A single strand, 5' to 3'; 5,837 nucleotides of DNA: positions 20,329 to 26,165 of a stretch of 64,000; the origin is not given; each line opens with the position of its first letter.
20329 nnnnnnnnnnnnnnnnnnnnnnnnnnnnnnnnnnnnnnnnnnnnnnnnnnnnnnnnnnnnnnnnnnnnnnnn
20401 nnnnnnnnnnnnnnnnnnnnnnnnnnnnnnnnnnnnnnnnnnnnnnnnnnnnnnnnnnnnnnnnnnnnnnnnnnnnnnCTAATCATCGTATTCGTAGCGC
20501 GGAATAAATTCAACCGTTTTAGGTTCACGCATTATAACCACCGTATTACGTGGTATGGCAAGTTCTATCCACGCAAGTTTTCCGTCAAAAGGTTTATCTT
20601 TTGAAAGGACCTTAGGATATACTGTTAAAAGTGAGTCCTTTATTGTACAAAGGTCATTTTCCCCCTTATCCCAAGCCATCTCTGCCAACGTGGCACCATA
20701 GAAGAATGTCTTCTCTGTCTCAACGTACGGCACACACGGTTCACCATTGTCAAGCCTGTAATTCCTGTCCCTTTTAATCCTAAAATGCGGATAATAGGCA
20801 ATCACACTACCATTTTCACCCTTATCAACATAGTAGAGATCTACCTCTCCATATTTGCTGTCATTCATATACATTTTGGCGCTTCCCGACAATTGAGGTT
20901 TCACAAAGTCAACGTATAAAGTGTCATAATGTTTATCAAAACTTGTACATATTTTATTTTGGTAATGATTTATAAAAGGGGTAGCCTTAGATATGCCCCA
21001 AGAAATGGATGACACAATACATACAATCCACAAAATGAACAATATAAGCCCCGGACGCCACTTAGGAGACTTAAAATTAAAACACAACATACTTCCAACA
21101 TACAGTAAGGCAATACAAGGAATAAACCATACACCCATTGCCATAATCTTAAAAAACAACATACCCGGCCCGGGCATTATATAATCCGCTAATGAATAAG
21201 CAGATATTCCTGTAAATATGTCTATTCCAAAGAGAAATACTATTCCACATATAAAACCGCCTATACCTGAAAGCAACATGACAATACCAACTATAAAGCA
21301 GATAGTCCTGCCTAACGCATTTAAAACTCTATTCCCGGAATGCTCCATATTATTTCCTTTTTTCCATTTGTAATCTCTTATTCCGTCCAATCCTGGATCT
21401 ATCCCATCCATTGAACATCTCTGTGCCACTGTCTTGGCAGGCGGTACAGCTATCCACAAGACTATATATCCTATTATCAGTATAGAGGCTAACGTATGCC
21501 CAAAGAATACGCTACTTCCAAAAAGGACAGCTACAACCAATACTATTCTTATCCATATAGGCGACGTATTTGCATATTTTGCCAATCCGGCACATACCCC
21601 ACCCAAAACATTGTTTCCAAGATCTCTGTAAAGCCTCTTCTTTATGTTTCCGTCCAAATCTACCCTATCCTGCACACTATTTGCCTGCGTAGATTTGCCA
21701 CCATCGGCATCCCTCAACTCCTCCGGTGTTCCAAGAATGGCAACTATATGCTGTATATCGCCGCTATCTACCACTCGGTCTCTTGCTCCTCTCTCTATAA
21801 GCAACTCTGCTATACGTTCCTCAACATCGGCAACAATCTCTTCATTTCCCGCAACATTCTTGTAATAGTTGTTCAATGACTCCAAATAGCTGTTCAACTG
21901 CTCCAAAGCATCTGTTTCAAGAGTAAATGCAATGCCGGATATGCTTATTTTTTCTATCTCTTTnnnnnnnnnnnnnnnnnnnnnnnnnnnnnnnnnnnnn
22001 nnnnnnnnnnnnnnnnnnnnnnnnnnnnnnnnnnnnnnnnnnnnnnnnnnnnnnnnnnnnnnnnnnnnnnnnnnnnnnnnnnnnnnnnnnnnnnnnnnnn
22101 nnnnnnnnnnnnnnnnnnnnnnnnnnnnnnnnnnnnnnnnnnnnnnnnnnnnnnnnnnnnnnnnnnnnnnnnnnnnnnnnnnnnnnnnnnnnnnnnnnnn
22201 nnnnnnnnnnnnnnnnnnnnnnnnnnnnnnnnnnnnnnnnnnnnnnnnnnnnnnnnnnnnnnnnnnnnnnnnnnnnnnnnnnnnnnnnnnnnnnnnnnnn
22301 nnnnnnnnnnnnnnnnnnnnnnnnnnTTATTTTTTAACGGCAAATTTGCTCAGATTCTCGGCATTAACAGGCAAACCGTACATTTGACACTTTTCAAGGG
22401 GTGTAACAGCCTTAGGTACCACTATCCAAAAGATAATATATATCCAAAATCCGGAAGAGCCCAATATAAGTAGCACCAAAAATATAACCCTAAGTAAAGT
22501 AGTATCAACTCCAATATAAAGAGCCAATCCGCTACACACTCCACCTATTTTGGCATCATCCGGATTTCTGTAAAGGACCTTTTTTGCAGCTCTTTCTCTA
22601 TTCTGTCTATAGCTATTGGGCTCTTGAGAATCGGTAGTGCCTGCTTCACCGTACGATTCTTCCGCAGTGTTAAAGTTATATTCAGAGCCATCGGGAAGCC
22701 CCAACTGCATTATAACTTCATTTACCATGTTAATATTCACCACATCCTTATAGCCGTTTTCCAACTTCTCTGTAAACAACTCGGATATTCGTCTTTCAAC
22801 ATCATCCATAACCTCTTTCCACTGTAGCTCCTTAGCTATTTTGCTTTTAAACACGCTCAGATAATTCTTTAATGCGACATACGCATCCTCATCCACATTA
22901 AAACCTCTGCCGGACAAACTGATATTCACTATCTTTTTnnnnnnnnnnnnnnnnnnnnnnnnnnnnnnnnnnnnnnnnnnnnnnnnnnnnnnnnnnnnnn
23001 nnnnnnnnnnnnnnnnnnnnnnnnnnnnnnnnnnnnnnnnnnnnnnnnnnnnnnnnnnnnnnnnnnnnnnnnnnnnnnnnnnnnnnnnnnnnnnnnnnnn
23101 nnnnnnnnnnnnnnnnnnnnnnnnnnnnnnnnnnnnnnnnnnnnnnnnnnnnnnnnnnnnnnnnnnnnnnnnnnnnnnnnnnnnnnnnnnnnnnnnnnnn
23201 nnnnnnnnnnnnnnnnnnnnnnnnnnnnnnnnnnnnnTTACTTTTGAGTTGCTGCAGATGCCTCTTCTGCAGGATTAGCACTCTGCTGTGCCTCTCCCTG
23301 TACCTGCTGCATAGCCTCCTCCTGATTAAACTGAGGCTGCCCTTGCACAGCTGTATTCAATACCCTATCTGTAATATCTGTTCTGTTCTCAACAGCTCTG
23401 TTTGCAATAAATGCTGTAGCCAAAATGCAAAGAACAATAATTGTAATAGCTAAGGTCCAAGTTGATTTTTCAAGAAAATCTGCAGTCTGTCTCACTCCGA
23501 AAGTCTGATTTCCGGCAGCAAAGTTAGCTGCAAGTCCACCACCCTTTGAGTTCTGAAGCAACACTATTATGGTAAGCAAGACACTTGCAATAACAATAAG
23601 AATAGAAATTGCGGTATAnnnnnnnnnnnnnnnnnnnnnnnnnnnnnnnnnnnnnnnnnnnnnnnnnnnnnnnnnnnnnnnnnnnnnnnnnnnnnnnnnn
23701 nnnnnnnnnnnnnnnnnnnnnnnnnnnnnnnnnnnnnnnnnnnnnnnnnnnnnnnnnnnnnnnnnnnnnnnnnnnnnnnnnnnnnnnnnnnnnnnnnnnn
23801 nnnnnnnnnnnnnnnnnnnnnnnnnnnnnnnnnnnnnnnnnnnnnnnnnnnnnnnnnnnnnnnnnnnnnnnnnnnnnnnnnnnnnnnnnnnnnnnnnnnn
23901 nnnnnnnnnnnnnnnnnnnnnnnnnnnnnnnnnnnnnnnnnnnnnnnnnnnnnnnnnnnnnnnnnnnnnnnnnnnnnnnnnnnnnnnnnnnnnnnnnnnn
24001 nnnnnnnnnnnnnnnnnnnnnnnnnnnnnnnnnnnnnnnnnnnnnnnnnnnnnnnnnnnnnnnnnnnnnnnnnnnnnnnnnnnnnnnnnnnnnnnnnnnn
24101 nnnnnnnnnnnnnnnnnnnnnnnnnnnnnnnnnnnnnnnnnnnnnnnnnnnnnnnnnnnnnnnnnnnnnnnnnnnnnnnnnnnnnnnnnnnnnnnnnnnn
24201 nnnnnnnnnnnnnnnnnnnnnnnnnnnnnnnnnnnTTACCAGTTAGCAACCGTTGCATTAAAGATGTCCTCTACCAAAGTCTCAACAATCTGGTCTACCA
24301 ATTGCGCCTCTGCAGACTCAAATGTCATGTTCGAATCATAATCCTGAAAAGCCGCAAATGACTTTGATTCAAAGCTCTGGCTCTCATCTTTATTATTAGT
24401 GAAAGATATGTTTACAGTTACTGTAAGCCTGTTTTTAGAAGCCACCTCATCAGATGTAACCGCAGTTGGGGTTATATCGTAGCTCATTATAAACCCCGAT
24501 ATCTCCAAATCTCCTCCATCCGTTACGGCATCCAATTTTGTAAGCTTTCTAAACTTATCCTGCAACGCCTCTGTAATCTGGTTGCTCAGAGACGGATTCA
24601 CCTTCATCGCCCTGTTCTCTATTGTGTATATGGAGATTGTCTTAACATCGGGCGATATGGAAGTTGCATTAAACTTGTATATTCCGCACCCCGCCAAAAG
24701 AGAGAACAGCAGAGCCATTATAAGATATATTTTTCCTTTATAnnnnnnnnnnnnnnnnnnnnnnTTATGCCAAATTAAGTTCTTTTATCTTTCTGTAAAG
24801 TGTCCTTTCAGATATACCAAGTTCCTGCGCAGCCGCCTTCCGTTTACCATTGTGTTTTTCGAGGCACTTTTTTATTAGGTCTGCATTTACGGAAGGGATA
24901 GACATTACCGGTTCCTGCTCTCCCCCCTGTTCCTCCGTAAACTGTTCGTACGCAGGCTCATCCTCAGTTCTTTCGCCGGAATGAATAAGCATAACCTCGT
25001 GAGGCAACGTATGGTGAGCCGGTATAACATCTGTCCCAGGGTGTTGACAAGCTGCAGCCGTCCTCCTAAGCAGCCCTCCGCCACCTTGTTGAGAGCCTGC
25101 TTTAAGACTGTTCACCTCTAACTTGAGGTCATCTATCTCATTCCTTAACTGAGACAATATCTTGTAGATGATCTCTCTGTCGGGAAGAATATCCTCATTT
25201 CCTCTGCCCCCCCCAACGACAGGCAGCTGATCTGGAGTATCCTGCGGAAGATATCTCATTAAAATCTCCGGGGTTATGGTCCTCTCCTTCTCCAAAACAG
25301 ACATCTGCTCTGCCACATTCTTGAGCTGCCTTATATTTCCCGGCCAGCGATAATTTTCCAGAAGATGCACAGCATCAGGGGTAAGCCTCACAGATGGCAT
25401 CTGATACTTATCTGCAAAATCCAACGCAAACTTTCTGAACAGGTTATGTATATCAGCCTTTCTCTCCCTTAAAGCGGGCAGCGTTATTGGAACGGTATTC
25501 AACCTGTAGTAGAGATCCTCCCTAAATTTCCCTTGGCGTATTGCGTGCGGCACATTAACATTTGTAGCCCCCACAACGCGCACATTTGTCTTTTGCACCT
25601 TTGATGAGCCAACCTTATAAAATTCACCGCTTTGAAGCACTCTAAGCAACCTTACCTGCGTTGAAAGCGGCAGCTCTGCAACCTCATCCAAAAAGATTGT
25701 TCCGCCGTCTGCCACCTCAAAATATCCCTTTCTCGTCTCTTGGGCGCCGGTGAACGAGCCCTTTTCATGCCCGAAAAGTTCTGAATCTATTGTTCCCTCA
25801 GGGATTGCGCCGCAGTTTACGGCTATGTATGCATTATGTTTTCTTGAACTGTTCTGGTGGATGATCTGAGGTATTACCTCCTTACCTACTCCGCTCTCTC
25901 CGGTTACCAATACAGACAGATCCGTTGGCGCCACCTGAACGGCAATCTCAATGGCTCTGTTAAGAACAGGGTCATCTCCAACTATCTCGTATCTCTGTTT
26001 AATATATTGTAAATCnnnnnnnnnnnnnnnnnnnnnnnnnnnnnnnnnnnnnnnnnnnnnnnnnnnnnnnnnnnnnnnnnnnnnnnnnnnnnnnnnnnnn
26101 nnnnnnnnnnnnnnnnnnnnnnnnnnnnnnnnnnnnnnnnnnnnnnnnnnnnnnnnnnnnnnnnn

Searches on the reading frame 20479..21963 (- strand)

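Call 13: search_protein_families(library=pfam, proteins=[window:20479-21963:-], max_evalue=0.001)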
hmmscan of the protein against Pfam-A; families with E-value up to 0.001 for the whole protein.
window:20479-21963:- (494 aa): 3 families
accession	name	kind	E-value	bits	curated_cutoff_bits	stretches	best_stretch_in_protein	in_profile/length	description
PF04024.17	PspC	-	8.8e-17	61.1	25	1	109-175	1-57/58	PspC domain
PF22571.1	LiaI-LiaF-TM_PspC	-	8.9e-11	42.2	27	1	211-329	20-141/142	PspC transmembrane region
PF22564.2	HAAS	-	0.00011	23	27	1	26-83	2-52/55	HAAS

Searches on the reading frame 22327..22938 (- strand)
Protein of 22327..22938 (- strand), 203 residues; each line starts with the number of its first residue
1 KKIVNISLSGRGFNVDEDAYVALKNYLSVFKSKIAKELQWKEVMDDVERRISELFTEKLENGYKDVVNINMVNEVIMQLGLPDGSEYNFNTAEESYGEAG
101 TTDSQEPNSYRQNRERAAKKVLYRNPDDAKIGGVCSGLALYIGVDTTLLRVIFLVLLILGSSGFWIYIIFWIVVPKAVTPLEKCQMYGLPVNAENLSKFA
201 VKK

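Call 13: search_protein_families(library=pfam, proteins=[window:22327-22938:-], max_evalue=0.001)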
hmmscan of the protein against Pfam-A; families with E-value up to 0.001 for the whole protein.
window:22327-22938:- (203 aa): 1 family
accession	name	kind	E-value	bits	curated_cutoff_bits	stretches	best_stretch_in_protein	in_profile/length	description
PF04024.17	PspC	-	1.9e-21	76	25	1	121-177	2-58/58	PspC domain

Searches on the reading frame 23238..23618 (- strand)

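Call 13: search_protein_families(library=pfam, proteins=[window:23238-23618:-], max_evalue=0.001)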
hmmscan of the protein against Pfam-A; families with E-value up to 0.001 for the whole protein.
window:23238-23618:- (126 aa): 1 family
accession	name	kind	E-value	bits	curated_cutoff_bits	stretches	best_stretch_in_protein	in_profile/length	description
PF03840.19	SecG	-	4.1e-20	72.1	29.2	1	4-68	2-68/70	Preprotein translocase SecG subunit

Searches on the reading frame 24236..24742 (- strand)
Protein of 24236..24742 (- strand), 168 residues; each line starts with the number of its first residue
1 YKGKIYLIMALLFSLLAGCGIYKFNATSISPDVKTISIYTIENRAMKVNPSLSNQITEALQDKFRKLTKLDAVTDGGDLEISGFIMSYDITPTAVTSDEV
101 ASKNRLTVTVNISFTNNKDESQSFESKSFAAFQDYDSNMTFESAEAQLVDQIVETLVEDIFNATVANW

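Call 13: search_protein_families(library=pfam, proteins=[window:24236-24742:-], max_evalue=0.001)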
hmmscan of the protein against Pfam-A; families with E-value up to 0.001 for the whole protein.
window:24236-24742:- (168 aa): 1 family
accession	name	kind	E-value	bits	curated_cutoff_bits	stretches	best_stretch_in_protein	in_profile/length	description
PF04390.17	LptE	-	5.1e-18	66.3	23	1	33-163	1-117/118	Lipopolysaccharide-assembly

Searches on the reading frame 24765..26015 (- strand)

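Call 13: search_protein_families(library=pfam, proteins=[window:24765-26015:-], max_evalue=0.001)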
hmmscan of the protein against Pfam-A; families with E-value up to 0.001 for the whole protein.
window:24765-26015:- (416 aa): 7 families
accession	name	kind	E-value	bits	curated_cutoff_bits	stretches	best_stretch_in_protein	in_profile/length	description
PF00158.32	Sigma54_activat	-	3e-67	226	20.2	1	11-177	1-167/168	Sigma-54 interaction domain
PF25601.1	AAA_lid_14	-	1e-21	76.9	27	1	183-263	1-81/87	AAA+ ATPase lid domain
PF14532.12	Sigma54_activ_2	-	6.3e-16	59.3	25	1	27-182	16-138/138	Sigma-54 interaction domain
PF02954.25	HTH_8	-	1.4e-12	47.6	22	1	376-413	5-42/42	Bacterial regulatory protein, Fis family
PF07728.20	AAA_5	-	3.8e-05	24.1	22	1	35-154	2-124/139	AAA domain (dynein-related subfamily)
PF05043.19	Mga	-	9.9e-05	23.3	21.1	0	375-414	16-55/87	Mga helix-turn-helix domain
PF07724.20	AAA_2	-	0.00046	20.7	27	1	34-163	5-135/166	AAA domain (Cdc48 subfamily)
